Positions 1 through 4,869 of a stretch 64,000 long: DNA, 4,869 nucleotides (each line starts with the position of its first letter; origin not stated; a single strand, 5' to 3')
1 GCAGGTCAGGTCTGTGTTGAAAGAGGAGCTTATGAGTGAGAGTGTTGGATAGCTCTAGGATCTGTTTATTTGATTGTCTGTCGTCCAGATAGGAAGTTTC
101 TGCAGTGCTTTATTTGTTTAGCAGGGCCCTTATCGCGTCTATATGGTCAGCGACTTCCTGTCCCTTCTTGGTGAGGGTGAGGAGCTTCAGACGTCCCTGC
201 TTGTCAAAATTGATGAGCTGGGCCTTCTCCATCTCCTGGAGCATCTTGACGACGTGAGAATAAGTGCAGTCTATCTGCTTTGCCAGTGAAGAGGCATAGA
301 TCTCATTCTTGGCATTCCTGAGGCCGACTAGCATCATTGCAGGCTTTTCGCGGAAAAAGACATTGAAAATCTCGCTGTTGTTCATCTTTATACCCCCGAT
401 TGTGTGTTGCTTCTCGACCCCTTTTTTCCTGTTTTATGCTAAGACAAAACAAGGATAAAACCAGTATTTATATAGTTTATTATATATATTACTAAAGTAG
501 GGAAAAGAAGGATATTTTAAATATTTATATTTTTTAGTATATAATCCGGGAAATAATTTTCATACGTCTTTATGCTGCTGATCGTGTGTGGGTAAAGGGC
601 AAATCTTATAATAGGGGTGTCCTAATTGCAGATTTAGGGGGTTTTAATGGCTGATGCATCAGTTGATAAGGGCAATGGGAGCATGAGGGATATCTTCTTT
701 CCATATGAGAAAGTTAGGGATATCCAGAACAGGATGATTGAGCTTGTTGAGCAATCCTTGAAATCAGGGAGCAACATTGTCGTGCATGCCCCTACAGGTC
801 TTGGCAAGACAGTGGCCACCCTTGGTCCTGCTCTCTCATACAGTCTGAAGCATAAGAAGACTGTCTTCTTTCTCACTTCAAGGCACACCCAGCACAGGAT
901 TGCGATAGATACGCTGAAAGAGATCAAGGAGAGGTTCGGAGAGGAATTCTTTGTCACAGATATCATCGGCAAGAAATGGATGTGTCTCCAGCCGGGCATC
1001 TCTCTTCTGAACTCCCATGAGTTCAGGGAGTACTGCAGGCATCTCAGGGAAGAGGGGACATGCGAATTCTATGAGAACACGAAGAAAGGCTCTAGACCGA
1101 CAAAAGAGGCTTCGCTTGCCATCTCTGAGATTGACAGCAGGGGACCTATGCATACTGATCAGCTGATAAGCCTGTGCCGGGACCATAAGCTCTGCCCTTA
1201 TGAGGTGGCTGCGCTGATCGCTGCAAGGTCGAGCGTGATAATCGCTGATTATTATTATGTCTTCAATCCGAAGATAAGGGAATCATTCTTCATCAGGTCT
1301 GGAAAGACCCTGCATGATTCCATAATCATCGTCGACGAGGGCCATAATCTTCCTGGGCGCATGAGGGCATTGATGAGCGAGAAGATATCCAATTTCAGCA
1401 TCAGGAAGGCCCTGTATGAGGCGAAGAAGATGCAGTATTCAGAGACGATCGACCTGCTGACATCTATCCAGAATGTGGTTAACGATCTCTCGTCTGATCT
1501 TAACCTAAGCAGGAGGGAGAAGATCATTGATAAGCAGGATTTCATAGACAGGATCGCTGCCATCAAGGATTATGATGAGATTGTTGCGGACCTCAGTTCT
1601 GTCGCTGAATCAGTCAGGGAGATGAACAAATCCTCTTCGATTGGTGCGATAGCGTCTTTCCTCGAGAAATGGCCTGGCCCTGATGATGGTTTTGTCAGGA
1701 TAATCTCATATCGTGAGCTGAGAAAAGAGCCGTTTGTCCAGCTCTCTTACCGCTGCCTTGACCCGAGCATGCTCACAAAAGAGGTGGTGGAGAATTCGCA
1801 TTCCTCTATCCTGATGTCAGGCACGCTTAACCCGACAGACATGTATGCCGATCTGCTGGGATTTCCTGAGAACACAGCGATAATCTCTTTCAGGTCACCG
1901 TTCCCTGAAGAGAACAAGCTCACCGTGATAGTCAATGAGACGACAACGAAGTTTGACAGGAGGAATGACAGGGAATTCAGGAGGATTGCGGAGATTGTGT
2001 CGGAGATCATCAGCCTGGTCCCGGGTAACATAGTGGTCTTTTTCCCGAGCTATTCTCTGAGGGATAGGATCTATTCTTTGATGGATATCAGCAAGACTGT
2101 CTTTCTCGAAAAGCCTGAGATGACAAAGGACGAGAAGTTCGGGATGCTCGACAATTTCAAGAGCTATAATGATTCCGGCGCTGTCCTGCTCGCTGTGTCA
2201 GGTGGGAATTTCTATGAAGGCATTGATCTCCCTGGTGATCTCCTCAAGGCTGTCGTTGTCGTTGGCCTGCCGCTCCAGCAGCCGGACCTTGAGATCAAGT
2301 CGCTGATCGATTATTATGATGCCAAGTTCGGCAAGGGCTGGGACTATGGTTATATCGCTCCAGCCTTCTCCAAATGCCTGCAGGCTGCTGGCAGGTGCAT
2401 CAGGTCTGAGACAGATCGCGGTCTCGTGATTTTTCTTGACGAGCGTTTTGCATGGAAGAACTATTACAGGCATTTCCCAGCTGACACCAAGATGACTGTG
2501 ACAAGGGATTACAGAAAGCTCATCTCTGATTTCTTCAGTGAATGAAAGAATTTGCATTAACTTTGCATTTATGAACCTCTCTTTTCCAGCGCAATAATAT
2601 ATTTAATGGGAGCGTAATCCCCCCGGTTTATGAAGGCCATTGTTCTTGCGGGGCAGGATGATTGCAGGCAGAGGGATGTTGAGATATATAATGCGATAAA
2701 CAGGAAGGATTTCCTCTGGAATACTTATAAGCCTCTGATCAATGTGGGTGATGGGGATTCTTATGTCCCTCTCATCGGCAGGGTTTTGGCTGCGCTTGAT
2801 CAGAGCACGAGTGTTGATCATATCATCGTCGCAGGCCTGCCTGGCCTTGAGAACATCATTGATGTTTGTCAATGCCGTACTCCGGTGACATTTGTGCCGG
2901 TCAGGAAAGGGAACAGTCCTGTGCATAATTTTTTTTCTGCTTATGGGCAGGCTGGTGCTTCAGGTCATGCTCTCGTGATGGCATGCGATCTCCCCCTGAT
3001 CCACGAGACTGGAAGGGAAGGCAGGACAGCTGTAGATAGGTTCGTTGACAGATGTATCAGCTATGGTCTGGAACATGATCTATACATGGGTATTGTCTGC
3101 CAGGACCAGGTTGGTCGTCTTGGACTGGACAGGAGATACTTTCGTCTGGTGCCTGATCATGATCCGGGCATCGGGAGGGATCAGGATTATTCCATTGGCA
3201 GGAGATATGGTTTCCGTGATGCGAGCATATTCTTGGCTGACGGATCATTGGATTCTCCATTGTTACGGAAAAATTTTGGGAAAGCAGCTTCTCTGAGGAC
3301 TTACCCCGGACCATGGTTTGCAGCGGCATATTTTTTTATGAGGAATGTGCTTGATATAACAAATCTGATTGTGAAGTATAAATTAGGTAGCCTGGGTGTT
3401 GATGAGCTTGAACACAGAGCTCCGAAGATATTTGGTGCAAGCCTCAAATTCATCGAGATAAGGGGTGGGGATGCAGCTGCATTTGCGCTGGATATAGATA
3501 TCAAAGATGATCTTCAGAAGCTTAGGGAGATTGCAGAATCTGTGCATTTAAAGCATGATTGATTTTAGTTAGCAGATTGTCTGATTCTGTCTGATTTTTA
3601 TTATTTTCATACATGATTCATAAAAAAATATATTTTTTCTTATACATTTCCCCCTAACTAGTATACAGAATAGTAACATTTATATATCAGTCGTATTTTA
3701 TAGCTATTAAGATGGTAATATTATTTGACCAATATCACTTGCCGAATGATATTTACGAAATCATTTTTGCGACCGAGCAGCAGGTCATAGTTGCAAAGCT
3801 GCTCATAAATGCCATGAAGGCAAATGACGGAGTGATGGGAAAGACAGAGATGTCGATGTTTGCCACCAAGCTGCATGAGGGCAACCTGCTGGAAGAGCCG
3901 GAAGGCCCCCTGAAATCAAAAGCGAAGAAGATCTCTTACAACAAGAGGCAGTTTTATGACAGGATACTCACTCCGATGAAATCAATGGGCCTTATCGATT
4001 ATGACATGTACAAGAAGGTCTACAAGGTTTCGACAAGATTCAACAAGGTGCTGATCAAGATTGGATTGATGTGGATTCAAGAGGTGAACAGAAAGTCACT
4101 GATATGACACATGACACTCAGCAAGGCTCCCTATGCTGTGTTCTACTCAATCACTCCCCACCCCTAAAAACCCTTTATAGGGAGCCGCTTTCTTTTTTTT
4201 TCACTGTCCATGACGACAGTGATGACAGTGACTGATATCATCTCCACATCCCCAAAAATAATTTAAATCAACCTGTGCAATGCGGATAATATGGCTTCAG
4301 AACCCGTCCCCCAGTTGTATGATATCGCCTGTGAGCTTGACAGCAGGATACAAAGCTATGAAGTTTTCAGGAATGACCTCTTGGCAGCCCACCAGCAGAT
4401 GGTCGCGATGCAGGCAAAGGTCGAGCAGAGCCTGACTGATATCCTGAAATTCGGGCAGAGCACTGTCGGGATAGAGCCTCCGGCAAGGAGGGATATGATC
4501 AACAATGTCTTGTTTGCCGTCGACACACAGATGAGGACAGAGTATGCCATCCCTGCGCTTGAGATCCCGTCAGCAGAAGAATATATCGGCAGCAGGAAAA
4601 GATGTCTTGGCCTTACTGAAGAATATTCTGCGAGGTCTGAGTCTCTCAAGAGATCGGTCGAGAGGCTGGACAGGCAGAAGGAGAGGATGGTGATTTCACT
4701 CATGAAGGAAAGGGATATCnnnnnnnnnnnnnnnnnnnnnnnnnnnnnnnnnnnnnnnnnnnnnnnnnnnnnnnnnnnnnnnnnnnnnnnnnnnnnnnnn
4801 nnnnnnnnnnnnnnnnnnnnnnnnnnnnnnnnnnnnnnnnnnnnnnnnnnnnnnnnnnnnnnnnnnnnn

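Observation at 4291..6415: GGDEF-domain protein, HD phosphohydrolase and SWIM-finger protein as a contiguous module in an archaeon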

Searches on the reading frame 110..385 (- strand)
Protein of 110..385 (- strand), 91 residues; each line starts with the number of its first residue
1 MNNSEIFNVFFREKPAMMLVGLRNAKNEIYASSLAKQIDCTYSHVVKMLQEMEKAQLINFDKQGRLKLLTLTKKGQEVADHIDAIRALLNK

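Call 3: search_protein_families(library=pfam, proteins=[window:110-385:-], max_evalue=0.01)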
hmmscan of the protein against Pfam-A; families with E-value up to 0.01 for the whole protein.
window:110-385:- (91 aa): 9 families
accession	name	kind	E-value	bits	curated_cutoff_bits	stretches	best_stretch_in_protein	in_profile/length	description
PF14947.12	HTH_45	-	3e-05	24.4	25.5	1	28-88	19-75/77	Winged helix-turn-helix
PF25212.1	HVO_A0114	-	5.8e-05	23.2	27.6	1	30-70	38-78/84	HVO_A0114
PF13601.12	HTH_34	-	0.00024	21.6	27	1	25-87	11-78/80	Winged helix DNA-binding domain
PF13463.12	HTH_27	-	0.00034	21.3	22.2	1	27-75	17-68/68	Winged helix DNA-binding domain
PF14277.12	DUF4364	-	0.00041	20.6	26.9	1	40-82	31-73/162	Domain of unknown function (DUF4364)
PF01047.28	MarR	-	0.00077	19.7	24.6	1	25-60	15-49/59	MarR family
PF10007.15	DUF2250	-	0.0065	17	24.4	1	17-81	11-76/93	Uncharacterized protein conserved in archaea (DUF2250)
PF13545.12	HTH_Crp_2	-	0.0097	16.3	27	0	33-69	27-62/70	Crp-like helix-turn-helix domain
PF22665.2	DUF6293_C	-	0.0098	16.8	27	1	47-80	66-99/101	DUF6293 C-terminal winged helix domain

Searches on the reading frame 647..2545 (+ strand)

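Call 3: search_protein_families(library=pfam, proteins=[window:647-2545:+], max_evalue=0.01)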
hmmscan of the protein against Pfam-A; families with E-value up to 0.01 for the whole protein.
window:647-2545:+ (632 aa): 7 families
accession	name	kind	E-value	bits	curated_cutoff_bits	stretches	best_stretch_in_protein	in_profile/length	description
PF13307.12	Helicase_C_2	-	2.1e-42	145.5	25.3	1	452-612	2-165/170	Helicase C-terminal domain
PF06733.21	DEAD_2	-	2.7e-21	76.4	21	1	80-249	6-169/172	DEAD_2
PF06777.17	HBB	-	7.2e-13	49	30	1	330-436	89-188/190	Helical and beta-bridge domain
PF04851.21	ResIII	-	1.7e-07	31.7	22.5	1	22-101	3-81/164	Type III restriction enzyme, res subunit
PF00270.35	DEAD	-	2.6e-07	31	26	1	25-98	2-70/167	DEAD/DEAH box helicase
PF25199.1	nSTAND_NTPase5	-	0.00026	21.3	34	1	15-93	13-93/145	Novel STAND NTPase 5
PF18513.6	Pro_sub2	-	0.0092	16.6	25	0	423-466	18-59/88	Prodomain subtilisin 2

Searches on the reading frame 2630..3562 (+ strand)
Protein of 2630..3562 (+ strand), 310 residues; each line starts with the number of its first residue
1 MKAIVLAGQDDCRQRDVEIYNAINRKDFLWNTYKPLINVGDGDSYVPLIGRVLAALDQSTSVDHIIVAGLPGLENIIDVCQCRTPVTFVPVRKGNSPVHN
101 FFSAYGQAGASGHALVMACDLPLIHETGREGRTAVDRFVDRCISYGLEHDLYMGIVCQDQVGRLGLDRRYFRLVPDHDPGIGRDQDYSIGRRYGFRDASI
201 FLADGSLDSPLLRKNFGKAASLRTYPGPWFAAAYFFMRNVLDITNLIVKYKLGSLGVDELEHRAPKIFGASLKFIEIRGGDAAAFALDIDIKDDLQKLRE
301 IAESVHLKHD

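Call 3: search_protein_families(library=pfam, proteins=[window:2630-3562:+], max_evalue=0.01)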
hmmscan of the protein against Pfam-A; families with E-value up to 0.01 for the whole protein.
window:2630-3562:+ (310 aa): 1 family
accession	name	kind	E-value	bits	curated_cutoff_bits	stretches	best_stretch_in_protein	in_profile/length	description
PF12804.13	NTP_transf_3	-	9.2e-06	26.4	27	1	34-126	16-101/160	MobA-like NTP transferase domain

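Call 4: search_protein_families(library=ncbifam, proteins=[window:2630-3562:+], max_evalue=0.01)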
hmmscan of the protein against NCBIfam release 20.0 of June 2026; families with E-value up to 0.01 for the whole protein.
window:2630-3562:+ (310 aa): 0 families

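Call 33: search_protein_families(library=padloc, proteins=[window:2630-3562:+], max_evalue=0.01)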
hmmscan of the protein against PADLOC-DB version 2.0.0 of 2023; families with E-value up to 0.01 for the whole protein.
window:2630-3562:+ (310 aa): 0 families

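Call 34: search_protein_families(library=phrogs, proteins=[window:2630-3562:+], max_evalue=0.01)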
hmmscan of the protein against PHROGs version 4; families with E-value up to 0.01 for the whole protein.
window:2630-3562:+ (310 aa): 0 families

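Call 61: search_solved_structures(query=window:2630-3562:+, max_evalue=0.1)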
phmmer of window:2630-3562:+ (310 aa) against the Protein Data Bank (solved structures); distinct sequences matched with E-value up to 0.1: 0.

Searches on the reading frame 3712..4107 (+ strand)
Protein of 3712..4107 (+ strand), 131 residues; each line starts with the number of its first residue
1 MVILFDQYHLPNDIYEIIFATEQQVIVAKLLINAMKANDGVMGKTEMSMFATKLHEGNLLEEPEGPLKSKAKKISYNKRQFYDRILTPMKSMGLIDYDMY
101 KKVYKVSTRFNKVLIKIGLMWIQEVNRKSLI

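Call 3: search_protein_families(library=pfam, proteins=[window:3712-4107:+], max_evalue=0.01)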
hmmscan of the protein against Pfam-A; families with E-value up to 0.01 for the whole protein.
window:3712-4107:+ (131 aa): 0 families

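Call 4: search_protein_families(library=ncbifam, proteins=[window:3712-4107:+], max_evalue=0.01)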
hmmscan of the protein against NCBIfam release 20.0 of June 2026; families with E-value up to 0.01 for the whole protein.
window:3712-4107:+ (131 aa): 0 families

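Call 30: find_related_loci(query=window:3712-4107:+, collection=genome_contigs, flank=8000)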
Query window:3712-4107:+ (131 aa) in genome_contigs; peptide patterns used: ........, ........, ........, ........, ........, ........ (x = any residue, [..] = any of these).
600 stretches matched a pattern (row limit reached: there are more); 579 encode a relative of the query (tblastn E <= 1e-3); the best 80 are kept; 80 distinct loci.
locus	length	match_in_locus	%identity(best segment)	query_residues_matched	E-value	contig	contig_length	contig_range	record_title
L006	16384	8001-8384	70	1-127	2e-60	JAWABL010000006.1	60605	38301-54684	MAG: Candidatus Woesearchaeota archaeon isolate JZ-4_201808_bins_108 JZ-4_201808_bins_108_scaffold_6, whole genome shotg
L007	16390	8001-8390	72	1-127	4e-60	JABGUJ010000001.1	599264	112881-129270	MAG: Candidatus Woesearchaeota archaeon isolate SI034_bin151 k141_2074571, whole genome shotgun sequence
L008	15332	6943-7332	69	1-129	1e-59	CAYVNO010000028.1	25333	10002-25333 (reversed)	MAG TPA_asm: uncultured Methanosarcinales archaeon isolate SRP200020_co3_56 genome assembly, contig: NODE_2734_length_25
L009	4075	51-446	68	1-130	7e-59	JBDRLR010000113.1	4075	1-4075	MAG: Nanoarchaeota archaeon isolate MEGAHIT-group-1.787 k141_9249776, whole genome shotgun sequence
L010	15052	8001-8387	71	1-127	5e-59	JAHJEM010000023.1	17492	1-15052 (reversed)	MAG: Nanoarchaeota archaeon isolate Modern_marine_glass_biofilm.mb.128 Modern_marine_gla.mb.128_k141_210456, whole genom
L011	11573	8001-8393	70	1-130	4e-58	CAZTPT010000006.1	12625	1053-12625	MAG TPA_asm: uncultured Methanosarcinales archaeon isolate SRP216583_co2_73 genome assembly, contig: NODE_4033_length_12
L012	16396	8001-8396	72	1-131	3e-58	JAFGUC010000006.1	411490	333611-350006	MAG: Candidatus Woesearchaeota archaeon isolate ZodW_maxbin.125 k87_1599004, whole genome shotgun sequence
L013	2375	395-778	70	1-127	1e-58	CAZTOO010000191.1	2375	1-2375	MAG TPA_asm: uncultured Methanosarcinales archaeon isolate binchicken_co150_768 genome assembly, contig: NODE_174949_len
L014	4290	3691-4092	67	1-130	3e-58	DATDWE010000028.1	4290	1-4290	MAG TPA_asm: Candidatus Nanoarchaeia archaeon isolate SMAG_U8102 k141_545911, whole genome shotgun sequence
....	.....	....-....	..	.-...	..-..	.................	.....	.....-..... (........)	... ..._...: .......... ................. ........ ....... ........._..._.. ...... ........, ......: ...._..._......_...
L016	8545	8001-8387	71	1-127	6e-58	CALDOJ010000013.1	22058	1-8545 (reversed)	MAG TPA_asm: Candidatus Woesearchaeota archaeon isolate ERR2206790_bin.73_CONCOCT_v1.1_MAG genome assembly, contig: ERZ8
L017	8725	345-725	69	1-125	2e-57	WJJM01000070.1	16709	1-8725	MAG: Candidatus Woesearchaeota archaeon isolate Bin_028 k141_4910286, whole genome shotgun sequence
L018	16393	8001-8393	68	1-130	1e-57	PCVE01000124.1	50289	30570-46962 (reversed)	MAG: Candidatus Woesearchaeota archaeon CG11_big_fil_rev_8_21_14_0_20_43_8 CG11_8_21_14_0.20_scaffold_454_c, whole genom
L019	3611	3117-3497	68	1-125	9e-58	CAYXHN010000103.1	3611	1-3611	MAG TPA_asm: uncultured Methanosarcinales archaeon isolate SRP141376_co2_415 genome assembly, contig: NODE_39423_length_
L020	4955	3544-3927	70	1-127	2e-57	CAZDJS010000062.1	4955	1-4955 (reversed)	MAG TPA_asm: uncultured Methanosarcinales archaeon isolate SRP141376_co3_395 genome assembly, contig: NODE_43105_length_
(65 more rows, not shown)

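Call 33: search_protein_families(library=padloc, proteins=[window:3712-4107:+], max_evalue=0.01)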
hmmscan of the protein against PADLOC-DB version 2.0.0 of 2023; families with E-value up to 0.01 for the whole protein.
window:3712-4107:+ (131 aa): 1 family
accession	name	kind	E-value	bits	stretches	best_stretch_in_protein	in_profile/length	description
PDLC02069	Cas2_II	-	0.00086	17.7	0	17-62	69-113/130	-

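Call 34: search_protein_families(library=phrogs, proteins=[window:3712-4107:+], max_evalue=0.01)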
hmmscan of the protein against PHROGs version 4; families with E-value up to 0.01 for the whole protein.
window:3712-4107:+ (131 aa): 1 family
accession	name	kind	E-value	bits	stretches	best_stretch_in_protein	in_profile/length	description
phrog_32591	-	transcription regulation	0.0048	18.1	0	75-126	62-111/117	transcriptional regulator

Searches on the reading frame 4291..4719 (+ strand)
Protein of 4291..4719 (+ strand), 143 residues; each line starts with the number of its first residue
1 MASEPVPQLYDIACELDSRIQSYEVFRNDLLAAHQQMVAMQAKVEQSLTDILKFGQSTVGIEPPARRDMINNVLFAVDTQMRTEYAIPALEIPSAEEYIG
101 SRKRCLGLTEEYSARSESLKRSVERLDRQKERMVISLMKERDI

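Call 31: find_homologous_proteins(query=window:4291-4719:+, max_evalue=10)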
Query seq(143 aa): 12 candidates shared short words with the query, none scored E <= 10.
